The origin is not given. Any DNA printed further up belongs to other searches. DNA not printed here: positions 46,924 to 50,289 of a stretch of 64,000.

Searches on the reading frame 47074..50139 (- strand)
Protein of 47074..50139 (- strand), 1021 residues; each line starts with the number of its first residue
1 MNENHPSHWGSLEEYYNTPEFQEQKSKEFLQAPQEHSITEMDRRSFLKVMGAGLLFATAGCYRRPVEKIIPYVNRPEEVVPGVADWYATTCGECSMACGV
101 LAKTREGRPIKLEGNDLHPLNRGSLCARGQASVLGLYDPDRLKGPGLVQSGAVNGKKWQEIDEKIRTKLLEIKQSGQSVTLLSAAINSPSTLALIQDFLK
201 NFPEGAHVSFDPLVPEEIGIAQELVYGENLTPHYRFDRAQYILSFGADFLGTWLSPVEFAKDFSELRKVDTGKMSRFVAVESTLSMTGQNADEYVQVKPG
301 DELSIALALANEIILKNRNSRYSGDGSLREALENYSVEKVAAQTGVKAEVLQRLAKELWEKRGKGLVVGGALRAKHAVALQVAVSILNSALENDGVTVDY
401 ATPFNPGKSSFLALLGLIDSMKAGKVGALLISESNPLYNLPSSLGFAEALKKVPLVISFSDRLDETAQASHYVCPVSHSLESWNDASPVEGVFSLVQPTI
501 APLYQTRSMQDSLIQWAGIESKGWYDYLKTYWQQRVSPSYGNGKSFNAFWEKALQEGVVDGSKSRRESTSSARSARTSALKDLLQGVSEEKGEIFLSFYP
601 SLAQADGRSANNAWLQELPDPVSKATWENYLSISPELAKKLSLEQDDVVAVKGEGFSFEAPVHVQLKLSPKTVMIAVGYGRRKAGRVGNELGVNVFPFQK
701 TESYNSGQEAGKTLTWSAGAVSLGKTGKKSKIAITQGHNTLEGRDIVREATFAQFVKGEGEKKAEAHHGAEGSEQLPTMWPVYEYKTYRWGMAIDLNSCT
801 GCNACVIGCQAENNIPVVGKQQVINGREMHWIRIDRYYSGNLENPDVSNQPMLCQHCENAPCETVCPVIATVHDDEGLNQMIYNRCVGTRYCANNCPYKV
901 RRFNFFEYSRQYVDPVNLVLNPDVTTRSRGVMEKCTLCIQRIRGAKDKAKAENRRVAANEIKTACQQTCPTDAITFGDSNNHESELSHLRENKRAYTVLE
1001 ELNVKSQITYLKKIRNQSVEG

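Call 22: search_protein_families(library=ncbifam, proteins=[window:47074-50139:-])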
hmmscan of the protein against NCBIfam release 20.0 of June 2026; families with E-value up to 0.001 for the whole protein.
window:47074-50139:- (1021 aa): 34 families (the best 25 are shown)
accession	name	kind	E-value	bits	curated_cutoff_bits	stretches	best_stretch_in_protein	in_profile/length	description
NF041782.1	mnquin_red_QrcC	equivalog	4.6e-62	209.8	400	1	790-1013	1-227/239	menaquinone reductase iron-sulfur cluster-binding subunit QrcC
NF041783.2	mnquin_red_QrcB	equivalog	1.7e-58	198.4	440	1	84-699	50-672/695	menaquinone reductase molybdopterin-binding-like subunit QrcB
NF045797.1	DsrO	equivalog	1e-39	136.3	200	1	785-1011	39-234/235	sulfate reduction electron transfer complex DsrMKJOP subunit DsrO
NF012032.0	PRK15488.1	equivalog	1.3e-38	132.6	694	1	40-370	2-329/759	thiosulfate reductase PhsA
TIGR03149.1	cyt_nit_nrfC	equivalog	2.4e-25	89.2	377.6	2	784-909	33-150/225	cytochrome c nitrite reductase Fe-S protein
NF041715.1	arsenate_red_ArrB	equivalog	1.6e-24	86.7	450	1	789-1014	2-228/233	arsenate respiratory reductase iron-sulfur subunit ArrB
TIGR01591.1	Fdh-alpha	equivalog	5.6e-21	74.3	666.25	1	89-368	1-283/672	formate dehydrogenase subunit alpha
NF011569.0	PRK14993.1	equivalog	1.7e-19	70.2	416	1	787-904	41-150/244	tetrathionate reductase subunit TtrB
NF041714.1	arsenate_red_ArrA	equivalog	1.9e-18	66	1600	1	40-316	2-284/848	arsenate respiratory reductase molybdopterin-containing subunit ArrA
NF008134.0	PRK10882.1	equivalog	8.1e-16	58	263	1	790-1014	39-244/329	hydrogenase 2 operon protein HybA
TIGR02951.1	DMSO_dmsB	equivalog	1e-15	58.1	214.1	1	790-904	2-115/161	DMSO/selenate family reductase complex B subunit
NF047855.1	AssmNtatRedNasC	equivalog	6e-15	54.6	1100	1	416-496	400-480/708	assimilatory nitrate reductase catalytic subunit NasC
NF038355.1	FDH3_beta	equivalog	1.7e-14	54.3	240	1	793-982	6-167/180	formate dehydrogenase FDH3 subunit beta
NF009408.0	PRK12769.1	equivalog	6.1e-11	41.2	1003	1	795-1009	8-173/659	formate-dependent uric acid utilization protein AegA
TIGR01553.1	formate-DH-alph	equivalog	9.6e-11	40.2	814.2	1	41-162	2-129/1009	formate dehydrogenase-N subunit alpha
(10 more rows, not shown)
